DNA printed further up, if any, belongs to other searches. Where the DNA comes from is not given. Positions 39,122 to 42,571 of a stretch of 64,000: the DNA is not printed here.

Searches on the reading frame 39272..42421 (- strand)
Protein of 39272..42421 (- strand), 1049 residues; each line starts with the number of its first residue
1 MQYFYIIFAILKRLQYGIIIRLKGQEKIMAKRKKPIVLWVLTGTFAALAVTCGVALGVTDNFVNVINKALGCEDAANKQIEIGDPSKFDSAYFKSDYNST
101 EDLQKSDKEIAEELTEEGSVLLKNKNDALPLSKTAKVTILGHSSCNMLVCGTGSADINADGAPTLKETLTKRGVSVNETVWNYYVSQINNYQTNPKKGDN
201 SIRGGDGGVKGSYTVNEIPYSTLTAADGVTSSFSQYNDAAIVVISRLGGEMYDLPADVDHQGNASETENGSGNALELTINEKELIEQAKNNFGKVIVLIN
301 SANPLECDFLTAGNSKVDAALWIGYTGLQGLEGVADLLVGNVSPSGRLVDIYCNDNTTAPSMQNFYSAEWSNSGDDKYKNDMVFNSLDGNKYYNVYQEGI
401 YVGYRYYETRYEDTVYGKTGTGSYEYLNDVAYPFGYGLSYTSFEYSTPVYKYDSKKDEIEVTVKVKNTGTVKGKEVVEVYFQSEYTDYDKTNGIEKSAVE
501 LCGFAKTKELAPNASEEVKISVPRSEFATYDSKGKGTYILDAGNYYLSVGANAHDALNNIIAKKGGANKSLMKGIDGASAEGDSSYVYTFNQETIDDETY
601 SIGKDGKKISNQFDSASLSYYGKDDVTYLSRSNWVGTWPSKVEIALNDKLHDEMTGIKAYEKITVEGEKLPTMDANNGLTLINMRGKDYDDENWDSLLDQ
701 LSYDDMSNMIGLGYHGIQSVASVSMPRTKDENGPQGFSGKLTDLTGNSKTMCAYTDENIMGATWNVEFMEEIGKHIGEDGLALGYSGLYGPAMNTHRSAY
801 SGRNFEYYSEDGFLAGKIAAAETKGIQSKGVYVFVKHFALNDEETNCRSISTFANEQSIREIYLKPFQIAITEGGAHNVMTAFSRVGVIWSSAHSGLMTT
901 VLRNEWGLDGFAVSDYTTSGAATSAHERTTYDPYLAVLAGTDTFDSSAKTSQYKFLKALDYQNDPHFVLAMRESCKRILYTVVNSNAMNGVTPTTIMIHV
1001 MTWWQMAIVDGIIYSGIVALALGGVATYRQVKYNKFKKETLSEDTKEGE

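Call 19: search_protein_families(library=ncbifam, proteins=[window:39272-42421:-], max_evalue=0.00001)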
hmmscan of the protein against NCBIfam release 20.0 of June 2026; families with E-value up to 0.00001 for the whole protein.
window:39272-42421:- (1049 aa): 7 families
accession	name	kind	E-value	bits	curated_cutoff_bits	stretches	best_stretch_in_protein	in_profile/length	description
NF041610.1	alph_arabinopyran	equivalog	1.7e-70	238.2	1300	2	717-918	20-225/738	exo-alpha-(1->6)-L-arabinopyranosidase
NF052330.1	BetGlucosiCelf0468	equivalog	1.4e-62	212.1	1300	2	697-924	2-231/817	beta-d-glucosidase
NF052329.1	XyloArabinsidase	equivalog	8e-51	173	1050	2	760-924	117-282/750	beta-xylosidase/alpha-l-arabinosidase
NF041776.1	xylosidase_Xyl3A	equivalog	2.5e-44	151.4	1250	2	423-555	712-838/846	xylan 1,4-beta-xylosidase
NF011678.0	PRK15098.1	equivalog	1.5e-37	129.5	666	2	760-917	126-289/765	beta-glucosidase BglX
NF041579.1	betaxyl_Flavo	equivalog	2.2e-33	115.4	1350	2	753-926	84-267/716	beta-xylosidase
NF052331.1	Bet13-16Glucosase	equivalog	3.1e-33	114.9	1330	2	758-920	100-268/750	exo-beta-d-1,3/1,6-glucosidase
